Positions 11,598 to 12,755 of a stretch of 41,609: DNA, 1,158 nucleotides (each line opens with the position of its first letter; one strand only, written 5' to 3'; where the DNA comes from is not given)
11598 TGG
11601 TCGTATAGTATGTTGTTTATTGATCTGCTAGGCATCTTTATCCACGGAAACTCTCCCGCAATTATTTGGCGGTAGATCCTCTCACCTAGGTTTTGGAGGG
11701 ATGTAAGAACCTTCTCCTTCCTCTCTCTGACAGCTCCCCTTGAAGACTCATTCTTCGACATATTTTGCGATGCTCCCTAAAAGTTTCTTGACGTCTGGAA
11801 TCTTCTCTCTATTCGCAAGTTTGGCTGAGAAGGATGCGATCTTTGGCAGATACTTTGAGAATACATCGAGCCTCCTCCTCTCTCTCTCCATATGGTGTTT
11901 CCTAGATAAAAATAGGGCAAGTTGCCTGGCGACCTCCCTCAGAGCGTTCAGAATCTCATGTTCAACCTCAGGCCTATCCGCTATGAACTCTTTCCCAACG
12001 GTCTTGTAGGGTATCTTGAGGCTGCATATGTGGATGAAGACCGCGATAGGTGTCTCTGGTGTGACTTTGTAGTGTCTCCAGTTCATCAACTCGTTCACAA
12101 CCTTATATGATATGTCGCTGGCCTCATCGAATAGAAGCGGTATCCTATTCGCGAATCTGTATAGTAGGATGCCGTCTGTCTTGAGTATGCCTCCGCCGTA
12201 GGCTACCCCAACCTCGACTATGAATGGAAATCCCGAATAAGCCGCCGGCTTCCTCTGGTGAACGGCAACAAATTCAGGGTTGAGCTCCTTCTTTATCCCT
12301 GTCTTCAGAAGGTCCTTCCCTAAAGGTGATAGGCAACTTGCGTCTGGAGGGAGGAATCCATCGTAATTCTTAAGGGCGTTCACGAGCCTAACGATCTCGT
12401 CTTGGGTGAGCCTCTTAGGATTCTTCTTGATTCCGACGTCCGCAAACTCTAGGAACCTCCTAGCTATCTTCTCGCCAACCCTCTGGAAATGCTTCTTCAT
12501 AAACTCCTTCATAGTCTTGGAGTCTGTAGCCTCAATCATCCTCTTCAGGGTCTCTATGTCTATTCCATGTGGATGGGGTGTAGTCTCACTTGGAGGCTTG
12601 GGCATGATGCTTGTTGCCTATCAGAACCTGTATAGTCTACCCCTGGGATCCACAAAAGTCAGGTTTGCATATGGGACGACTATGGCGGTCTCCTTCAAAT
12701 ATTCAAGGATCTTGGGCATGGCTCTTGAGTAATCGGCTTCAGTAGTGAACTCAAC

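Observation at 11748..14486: top6B is split into two in-frame ORFs by a tandem TGA-TAG at about the GHKL / H2TH-transducer boundary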

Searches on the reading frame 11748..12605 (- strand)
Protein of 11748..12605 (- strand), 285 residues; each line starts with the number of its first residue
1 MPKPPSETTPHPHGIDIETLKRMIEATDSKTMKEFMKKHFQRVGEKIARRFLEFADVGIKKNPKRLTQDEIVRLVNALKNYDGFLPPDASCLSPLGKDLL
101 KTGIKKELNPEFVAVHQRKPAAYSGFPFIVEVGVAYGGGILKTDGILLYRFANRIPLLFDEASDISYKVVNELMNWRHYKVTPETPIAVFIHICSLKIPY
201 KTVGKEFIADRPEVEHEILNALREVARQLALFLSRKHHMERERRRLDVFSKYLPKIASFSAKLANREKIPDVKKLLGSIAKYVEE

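Call 3: search_protein_families(library=pfam, proteins=[window:11748-12605:-], max_evalue=0.01)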
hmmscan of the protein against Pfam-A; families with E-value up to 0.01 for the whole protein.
window:11748-12605:- (285 aa): 2 families
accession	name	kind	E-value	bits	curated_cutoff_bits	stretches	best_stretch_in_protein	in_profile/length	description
PF09239.17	Topo-VIb_trans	-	1.6e-58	197.4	24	1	87-244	1-158/159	Topoisomerase VI B subunit, transducer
PF05833.16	NFACT_N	-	0.0047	16.2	31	1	4-80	162-238/456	NFACT N-terminal and middle domains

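Call 7: find_homologous_proteins(query=window:11748-12605:-)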
Query window:11748-12605:- (285 aa): 611 proteins with E <= 0.001 among 2047 candidates; the best 120 are listed.
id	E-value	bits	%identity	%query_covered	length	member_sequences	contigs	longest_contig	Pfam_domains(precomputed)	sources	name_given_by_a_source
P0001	1.0e-162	558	85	99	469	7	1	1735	PF09239.18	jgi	jgi:DNA topoisomerase-6 subunit B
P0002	3.8e-160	550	84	99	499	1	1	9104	PF09239.18,PF02518.32,PF13589.13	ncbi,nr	ncbi:DNA topoisomerase VI subunit B [Candidatus Bathyarchaeota archaeon]|nr:DNA topoisomerase VI sub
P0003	1.6e-159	548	84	100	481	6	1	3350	PF09239.18,PF02518.32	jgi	-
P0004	4.9e-147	507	66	82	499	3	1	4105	PF09239.18,PF27093.1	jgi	jgi:DNA topoisomerase-6 subunit B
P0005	1.9e-143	495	75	98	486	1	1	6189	PF09239.18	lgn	-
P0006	1.1e-135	469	71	100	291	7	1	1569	PF09239.18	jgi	jgi:DNA topoisomerase-6 subunit B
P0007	8.3e-135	467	70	100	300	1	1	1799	PF09239.18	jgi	jgi:DNA topoisomerase-6 subunit B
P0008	9.5e-134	463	69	100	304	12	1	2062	PF09239.18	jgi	-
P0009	1.2e-133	463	70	98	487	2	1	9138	PF09239.18,PF02518.32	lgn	-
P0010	8.9e-133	460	70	98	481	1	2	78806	PF09239.18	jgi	-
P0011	7.5e-132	457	69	99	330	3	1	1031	PF09239.18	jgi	jgi:DNA topoisomerase-6 subunit B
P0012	1.5e-131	456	69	100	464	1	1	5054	PF09239.18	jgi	jgi:DNA topoisomerase-6 subunit B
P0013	3.3e-129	448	65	100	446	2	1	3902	PF09239.18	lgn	-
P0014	7.7e-127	440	60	95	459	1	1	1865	PF09239.18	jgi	-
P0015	9.6e-127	440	60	95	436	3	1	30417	PF09239.18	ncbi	-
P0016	3.6e-126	438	68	97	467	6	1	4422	PF09239.18,PF02518.32,PF13589.13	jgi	-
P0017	7.5e-126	437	67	100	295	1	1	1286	PF09239.18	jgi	jgi:DNA topoisomerase-6 subunit B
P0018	7.6e-125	434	68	100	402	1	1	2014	PF09239.18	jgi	jgi:DNA topoisomerase-6 subunit B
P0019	1.0e-124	433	67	97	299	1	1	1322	PF09239.18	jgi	jgi:DNA topoisomerase-6 subunit B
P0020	2.5e-124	432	60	95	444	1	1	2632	PF09239.18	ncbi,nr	ncbi:MAG: DNA topoisomerase VI subunit B, partial [Candidatus Bathyarchaeota archaeon]|nr:DNA topois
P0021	1.0e-123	430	66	100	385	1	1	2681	PF09239.18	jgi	-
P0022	1.9e-123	429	67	99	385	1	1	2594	PF09239.18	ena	-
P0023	3.7e-123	428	66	100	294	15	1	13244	PF09239.18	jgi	jgi:DNA topoisomerase-6 subunit B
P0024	3.7e-123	428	66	100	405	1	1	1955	PF09239.18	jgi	-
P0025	4.5e-123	428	67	100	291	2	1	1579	PF09239.18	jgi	-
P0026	1.1e-122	427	67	100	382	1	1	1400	PF09239.18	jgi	jgi:DNA topoisomerase-6 subunit B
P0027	1.9e-122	426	66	99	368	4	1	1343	PF09239.18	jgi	jgi:DNA topoisomerase-6 subunit B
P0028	3.5e-122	425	66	100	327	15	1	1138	PF09239.18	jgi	-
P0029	2.3e-121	423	65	100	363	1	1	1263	PF09239.18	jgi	jgi:DNA topoisomerase-6 subunit B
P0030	2.5e-121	422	66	98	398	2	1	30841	PF09239.18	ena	-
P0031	2.5e-121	422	64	100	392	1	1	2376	PF09239.18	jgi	jgi:DNA topoisomerase-6 subunit B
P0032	3.4e-121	422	65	98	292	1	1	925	PF09239.18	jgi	jgi:DNA topoisomerase-6 subunit B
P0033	3.6e-121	422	64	100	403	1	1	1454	PF09239.18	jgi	jgi:DNA topoisomerase-6 subunit B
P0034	5.4e-121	421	65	100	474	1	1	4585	PF09239.18,PF02518.32,PF13589.13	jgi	jgi:DNA topoisomerase-6 subunit B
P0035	5.6e-121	421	64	100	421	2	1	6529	PF09239.18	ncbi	ncbi:MAG: DNA topoisomerase VI subunit B, partial [Candidatus Bathyarchaeia archaeon]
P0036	6.3e-121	421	62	100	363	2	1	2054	PF09239.18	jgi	jgi:DNA topoisomerase-6 subunit B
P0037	9.9e-121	420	64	99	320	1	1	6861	PF09239.18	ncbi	ncbi:DNA topoisomerase VI subunit B, partial [[Eubacterium] cellulosolvens]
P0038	1.2e-120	420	65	100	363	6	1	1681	PF09239.18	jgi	-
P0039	1.9e-120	420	64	100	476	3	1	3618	PF09239.18,PF02518.32,PF13589.13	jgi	jgi:DNA topoisomerase-6 subunit B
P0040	2.5e-120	419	63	100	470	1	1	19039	PF09239.18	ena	-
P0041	2.5e-120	419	64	100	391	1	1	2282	PF09239.18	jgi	-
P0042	2.9e-120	419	65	100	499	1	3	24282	PF09239.18,PF02518.32,PF13589.13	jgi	jgi:DNA topoisomerase-6 subunit B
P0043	2.9e-120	419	65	100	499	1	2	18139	PF09239.18,PF02518.32,PF13589.13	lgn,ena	-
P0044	2.9e-120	419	65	100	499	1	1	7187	PF09239.18,PF02518.32,PF13589.13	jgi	jgi:DNA topoisomerase-6 subunit B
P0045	3.2e-120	419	63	100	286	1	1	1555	PF09239.18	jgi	jgi:DNA topoisomerase-6 subunit B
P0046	3.4e-120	419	63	100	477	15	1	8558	PF09239.18,PF02518.32,PF13589.13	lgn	-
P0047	3.6e-120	419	63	100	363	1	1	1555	PF09239.18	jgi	-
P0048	5.2e-120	418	64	100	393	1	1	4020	PF09239.18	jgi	jgi:DNA topoisomerase-6 subunit B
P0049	5.9e-120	418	62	100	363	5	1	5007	PF09239.18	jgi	jgi:DNA topoisomerase-6 subunit B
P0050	1.8e-119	416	62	100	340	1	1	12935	PF09239.18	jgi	-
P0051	1.9e-119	416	63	100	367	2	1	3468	PF09239.18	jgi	jgi:DNA topoisomerase-6 subunit B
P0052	2.0e-119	416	63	100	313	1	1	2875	PF09239.18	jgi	jgi:DNA topoisomerase-6 subunit B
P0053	2.1e-119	416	62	100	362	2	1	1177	PF09239.18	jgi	jgi:DNA topoisomerase-6 subunit B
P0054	2.6e-119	416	64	100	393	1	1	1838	PF09239.18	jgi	jgi:DNA topoisomerase-6 subunit B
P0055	2.9e-119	416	61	100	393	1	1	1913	PF09239.18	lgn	-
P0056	4.3e-119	415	61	99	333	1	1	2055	PF09239.18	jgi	jgi:DNA topoisomerase-6 subunit B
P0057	5.3e-119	415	61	100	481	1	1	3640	PF09239.18,PF02518.32,PF13589.13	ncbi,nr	ncbi:DNA topoisomerase VI subunit B, partial [Candidatus Bathyarchaeota archaeon]|nr:DNA topoisomera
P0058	5.5e-119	415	62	100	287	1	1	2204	PF09239.18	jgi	jgi:DNA topoisomerase-6 subunit B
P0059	6.0e-119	415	63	100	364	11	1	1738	PF09239.18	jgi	jgi:DNA topoisomerase-6 subunit B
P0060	6.6e-119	414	63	100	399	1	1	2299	PF09239.18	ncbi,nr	ncbi:MAG: DNA topoisomerase VI subunit B, partial [Crenarchaeota archaeon]|nr:DNA topoisomerase VI s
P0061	1.0e-118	414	62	100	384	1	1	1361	PF09239.18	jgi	jgi:DNA topoisomerase-6 subunit B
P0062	1.1e-118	414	64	100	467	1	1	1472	PF09239.18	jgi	jgi:DNA topoisomerase-6 subunit B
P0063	1.1e-118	414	64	100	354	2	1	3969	PF09239.18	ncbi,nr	ncbi:MAG: DNA topoisomerase VI subunit B, partial [Candidatus Bathyarchaeota archaeon]|nr:DNA topois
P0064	1.2e-118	414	63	100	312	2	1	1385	PF09239.18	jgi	jgi:DNA topoisomerase-6 subunit B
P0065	1.8e-118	413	62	100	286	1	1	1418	PF09239.18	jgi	jgi:DNA topoisomerase-6 subunit B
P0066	1.9e-118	413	63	100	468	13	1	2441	PF09239.18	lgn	-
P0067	2.4e-118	413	62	100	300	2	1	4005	PF09239.18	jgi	jgi:DNA topoisomerase-6 subunit B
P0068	2.6e-118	412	63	100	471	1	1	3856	PF09239.18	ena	-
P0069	2.8e-118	412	61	100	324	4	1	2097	PF09239.18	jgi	jgi:DNA topoisomerase-6 subunit B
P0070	2.9e-118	412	63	100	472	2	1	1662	PF09239.18,PF02518.32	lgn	-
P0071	2.9e-118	412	63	100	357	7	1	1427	PF09239.18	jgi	jgi:DNA topoisomerase-6 subunit B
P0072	3.0e-118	412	71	91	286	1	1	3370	PF09239.18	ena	-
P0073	3.0e-118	412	64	100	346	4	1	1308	PF09239.18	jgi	jgi:DNA topoisomerase-6 subunit B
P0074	3.1e-118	412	62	100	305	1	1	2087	PF09239.18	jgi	-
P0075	3.5e-118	412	63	100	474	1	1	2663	PF09239.18,PF02518.32,PF13589.13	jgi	jgi:DNA topoisomerase-6 subunit B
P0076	4.1e-118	412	62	100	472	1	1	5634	PF09239.18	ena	-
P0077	5.2e-118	412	63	100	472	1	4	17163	PF09239.18,PF02518.32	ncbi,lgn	-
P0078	5.5e-118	411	61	100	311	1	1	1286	PF09239.18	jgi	jgi:DNA topoisomerase-6 subunit B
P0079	6.0e-118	411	62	100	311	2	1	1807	PF09239.18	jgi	-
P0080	7.1e-118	411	62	100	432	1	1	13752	PF09239.18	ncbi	-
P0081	8.9e-118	411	61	100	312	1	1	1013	PF09239.18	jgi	jgi:DNA topoisomerase-6 subunit B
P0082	9.0e-118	411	64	100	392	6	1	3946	PF09239.18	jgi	-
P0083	9.2e-118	411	61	100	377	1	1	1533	PF09239.18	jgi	jgi:DNA topoisomerase-6 subunit B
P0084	1.1e-117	410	64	99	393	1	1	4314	PF09239.18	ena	-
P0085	1.2e-117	410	62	100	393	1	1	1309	PF09239.18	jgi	jgi:DNA topoisomerase-6 subunit B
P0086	1.2e-117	410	62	100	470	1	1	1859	PF09239.18,PF13589.13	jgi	jgi:DNA topoisomerase-6 subunit B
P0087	1.5e-117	410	62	100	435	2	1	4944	PF09239.18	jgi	jgi:DNA topoisomerase-6 subunit B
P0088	1.5e-117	410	62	100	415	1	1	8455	PF09239.18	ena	-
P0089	1.7e-117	410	61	100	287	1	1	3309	PF09239.18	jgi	jgi:DNA topoisomerase-6 subunit B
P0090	1.8e-117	410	62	100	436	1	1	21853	PF09239.18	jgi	-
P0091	1.8e-117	410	62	100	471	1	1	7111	PF09239.18,PF13589.13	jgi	jgi:DNA topoisomerase-6 subunit B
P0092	1.9e-117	410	62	100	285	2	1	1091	PF09239.18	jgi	-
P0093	2.0e-117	410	61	100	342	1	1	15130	PF09239.18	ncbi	-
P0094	2.0e-117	410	62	100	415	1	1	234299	PF09239.18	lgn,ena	-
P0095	2.0e-117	410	62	100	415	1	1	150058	PF09239.18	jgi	jgi:DNA topoisomerase-6 subunit B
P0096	2.6e-117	409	60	100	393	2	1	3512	PF09239.18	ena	-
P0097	2.7e-117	409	56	94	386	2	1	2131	PF09239.18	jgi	-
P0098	3.2e-117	409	62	100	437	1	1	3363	PF09239.18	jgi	-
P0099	3.7e-117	409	61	100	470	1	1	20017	PF09239.18,PF13589.13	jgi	-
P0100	3.8e-117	409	61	100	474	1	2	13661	PF09239.18,PF02518.32,PF13589.13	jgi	jgi:DNA topoisomerase-6 subunit B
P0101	3.9e-117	409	61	100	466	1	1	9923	PF09239.18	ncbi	-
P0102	3.9e-117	409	63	100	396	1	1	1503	PF09239.18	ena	-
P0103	4.0e-117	409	62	100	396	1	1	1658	PF09239.18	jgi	-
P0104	4.3e-117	408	61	100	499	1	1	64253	PF09239.18,PF02518.32,PF13589.13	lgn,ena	-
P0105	4.6e-117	408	62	100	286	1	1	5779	PF09239.18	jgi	jgi:DNA topoisomerase-6 subunit B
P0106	5.3e-117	408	56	95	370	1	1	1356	PF09239.18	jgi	jgi:DNA topoisomerase-6 subunit B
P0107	5.6e-117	408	61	100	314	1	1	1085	PF09239.18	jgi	jgi:DNA topoisomerase-6 subunit B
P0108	5.7e-117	408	61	100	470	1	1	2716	PF09239.18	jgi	jgi:DNA topoisomerase-6 subunit B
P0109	5.8e-117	408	62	100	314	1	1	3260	PF09239.18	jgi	jgi:DNA topoisomerase-6 subunit B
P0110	6.7e-117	408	62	100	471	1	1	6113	PF09239.18,PF13589.13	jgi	jgi:DNA topoisomerase-6 subunit B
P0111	6.7e-117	408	58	93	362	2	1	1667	PF09239.18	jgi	jgi:DNA topoisomerase-6 subunit B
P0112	7.0e-117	408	61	100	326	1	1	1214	PF09239.18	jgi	jgi:DNA topoisomerase-6 subunit B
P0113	7.9e-117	408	61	100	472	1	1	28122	PF09239.18,PF13589.13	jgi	jgi:DNA topoisomerase-6 subunit B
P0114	8.5e-117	408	61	100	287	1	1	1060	PF09239.18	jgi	jgi:DNA topoisomerase-6 subunit B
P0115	1.1e-116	407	60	99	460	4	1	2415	PF09239.18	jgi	jgi:DNA topoisomerase-6 subunit B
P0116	1.2e-116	407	61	100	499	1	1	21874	PF09239.18,PF02518.32,PF13589.13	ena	-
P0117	1.3e-116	407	61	100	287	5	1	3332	PF09239.18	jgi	jgi:DNA topoisomerase-6 subunit B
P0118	1.5e-116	407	62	100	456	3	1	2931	PF09239.18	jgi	-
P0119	1.6e-116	407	63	100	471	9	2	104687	PF09239.18,PF02518.32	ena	-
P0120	1.7e-116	407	61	99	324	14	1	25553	PF09239.18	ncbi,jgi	jgi:DNA topoisomerase-6 subunit B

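Call 8: find_encoding_contigs(protein=window:11748-12605:-, flank=4000)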
Protein window:11748-12605:- (285 aa): no gene with exactly this product is on record in the collection.

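Call 10: find_related_loci(query=window:11748-12605:-, collection=genome_contigs, flank=6000)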
Query window:11748-12605:- (285 aa) in genome_contigs; peptide patterns used: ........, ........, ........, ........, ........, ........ (x = any residue, [..] = any of these).
599 stretches matched a pattern (row limit reached: there are more); 501 encode a relative of the query (tblastn E <= 1e-3); the best 80 are kept; 80 distinct loci.
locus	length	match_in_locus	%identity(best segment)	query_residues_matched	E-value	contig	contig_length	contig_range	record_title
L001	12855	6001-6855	86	1-285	6e-172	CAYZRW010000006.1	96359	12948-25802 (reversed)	MAG TPA_asm: uncultured Candidatus Bathyarchaeia archaeon isolate SRP098346_co1_347 genome assembly, contig: NODE_47_len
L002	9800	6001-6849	85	1-283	5e-168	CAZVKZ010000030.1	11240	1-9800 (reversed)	MAG TPA_asm: uncultured Candidatus Bathyarchaeia archaeon isolate binchicken_co10_289 genome assembly, contig: NODE_4232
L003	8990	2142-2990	84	1-283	2e-166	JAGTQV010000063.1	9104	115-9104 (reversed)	MAG: Candidatus Bathyarchaeota archaeon isolate QZM_B1_bin_58 QZM_B1_bin_58_scaffold_8303_curated, whole genome shotgun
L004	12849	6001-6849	83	1-283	6e-166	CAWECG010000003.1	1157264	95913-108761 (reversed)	MAG: Candidatus Bathyarchaeota archaeon isolate MFD03726.bin.1.224 genome assembly, contig: contig_34182, whole genome s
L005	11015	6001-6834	84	6-283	2e-163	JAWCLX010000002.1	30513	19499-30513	MAG: Candidatus Bathyarchaeia archaeon isolate JZ-2_201705_bins_25 JZ-2_201705_bins_25_scaffold_2, whole genome shotgun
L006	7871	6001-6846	81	1-282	1e-161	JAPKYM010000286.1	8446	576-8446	MAG: Candidatus Bathyarchaeota archaeon isolate LacPavin_0920_SED5_MAG_47_8 LacPavin_0920_SED5_scaffold_80904, whole gen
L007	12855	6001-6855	78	1-285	3e-154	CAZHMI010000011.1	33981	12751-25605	MAG TPA_asm: uncultured Candidatus Bathyarchaeia archaeon isolate binchicken_co274_450 genome assembly, contig: NODE_330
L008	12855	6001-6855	78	1-285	8e-154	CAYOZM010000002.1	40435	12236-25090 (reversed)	MAG TPA_asm: uncultured Candidatus Bathyarchaeia archaeon isolate binchicken_co325_31 genome assembly, contig: NODE_136_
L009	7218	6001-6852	78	1-284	8e-153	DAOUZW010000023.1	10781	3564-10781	MAG TPA_asm: Candidatus Bathyarchaeota archaeon isolate CSMAG_963 CSMAG_963_k141_1998864_length_10781_cov_9.0000, whole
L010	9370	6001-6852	79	1-284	6e-152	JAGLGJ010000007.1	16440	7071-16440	MAG: Candidatus Bathyarchaeota archaeon isolate RS_10_29 ROV157_10.bin.29.fa_7, whole genome shotgun sequence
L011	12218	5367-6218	78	1-284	5e-150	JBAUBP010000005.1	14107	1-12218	MAG: Candidatus Bathyarchaeia archaeon isolate MFD12973_ilm_asm_bin19 k127_329590, whole genome shotgun sequence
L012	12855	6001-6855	71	1-285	4e-143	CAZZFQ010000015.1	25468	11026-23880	MAG TPA_asm: uncultured Candidatus Bathyarchaeia archaeon isolate binchicken_co10_187 genome assembly, contig: NODE_792_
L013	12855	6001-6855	71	1-285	1e-142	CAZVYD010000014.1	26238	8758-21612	MAG TPA_asm: uncultured Candidatus Bathyarchaeia archaeon isolate SRP231805_co2_49 genome assembly, contig: NODE_812_len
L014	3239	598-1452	70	1-285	4e-148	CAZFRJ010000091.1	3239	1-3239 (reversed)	MAG TPA_asm: uncultured Candidatus Bathyarchaeia archaeon isolate binchicken_co124_201 genome assembly, contig: NODE_422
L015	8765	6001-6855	70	1-285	8e-142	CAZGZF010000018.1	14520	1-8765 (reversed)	MAG TPA_asm: uncultured Candidatus Bathyarchaeia archaeon isolate SRP231805_co3_176 genome assembly, contig: NODE_2797_l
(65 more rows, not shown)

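Call 11: find_encoding_contigs(protein=P0023, flank=5000, max_places=4)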
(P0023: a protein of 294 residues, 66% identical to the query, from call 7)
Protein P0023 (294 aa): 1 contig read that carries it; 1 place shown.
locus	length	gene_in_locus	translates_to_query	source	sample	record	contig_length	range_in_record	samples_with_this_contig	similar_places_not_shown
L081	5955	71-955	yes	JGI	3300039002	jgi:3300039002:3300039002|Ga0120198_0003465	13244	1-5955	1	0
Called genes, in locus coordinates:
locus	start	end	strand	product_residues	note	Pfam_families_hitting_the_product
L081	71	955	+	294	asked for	PF09239:Topo-VIb_trans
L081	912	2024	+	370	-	PF04406:TP6A_N, PF21180:TOP6A-Spo11_Toprim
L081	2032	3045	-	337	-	PF06745:ATPase, PF23442:DUF7125, PF24336:DUF7504, PF05763:DUF835 (weak)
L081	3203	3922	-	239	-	-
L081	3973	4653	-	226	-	PF00296:Bac_luciferase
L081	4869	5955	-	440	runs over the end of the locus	PF01978:TrmB, PF12802:MarR_2, PF11495:TrmB_EBD_N (weak), PF13091:PLDc_2 (faint)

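Call 70: predict_structure(alignment_id=A1)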
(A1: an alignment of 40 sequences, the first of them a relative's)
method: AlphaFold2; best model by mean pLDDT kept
length: 499 residues; sequences in the alignment: 40
mean_pLDDT: 80.4   pTM: 0.78
mean pLDDT of the five models: 80.4, 78.2, 77.7, 77.6, 75.8
residues with pLDDT >= 90: 184; 70-90: 219; 50-70: 44; < 50: 52
segments of 3 or more residues with pLDDT < 50: 1-3, 70-92, 357-360, 400-408, 487-499
pLDDT, mean of each block of 10 residues (from residue 1): 62 84 79 94 78 92 67 44 43 61 83 90 80 78 91 90 92 91 95 96 78 72 81 95 89 95 94 90 83 83 95 95 82 93 86 59 73 89 88 77 41 83 96 91 82 85 86 78 51 31
secondary structure, 60 per line:
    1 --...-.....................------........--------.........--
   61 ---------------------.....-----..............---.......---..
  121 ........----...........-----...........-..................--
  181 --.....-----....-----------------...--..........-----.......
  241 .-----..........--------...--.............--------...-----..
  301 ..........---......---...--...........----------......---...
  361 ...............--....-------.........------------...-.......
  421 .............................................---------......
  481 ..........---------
elements in order: H7-27 E34-41 E50-58 H82-86 H92-105 E109-115 E119-128 E133-143 E149-159 H161-178 E183-187 E193-196 H219-228 H234-241 H247-256 H270-282 H299-310 E314-319 E323-325 E328-338 E349-354 H358-375 H378-381 E389-397 H414-465 H475-490
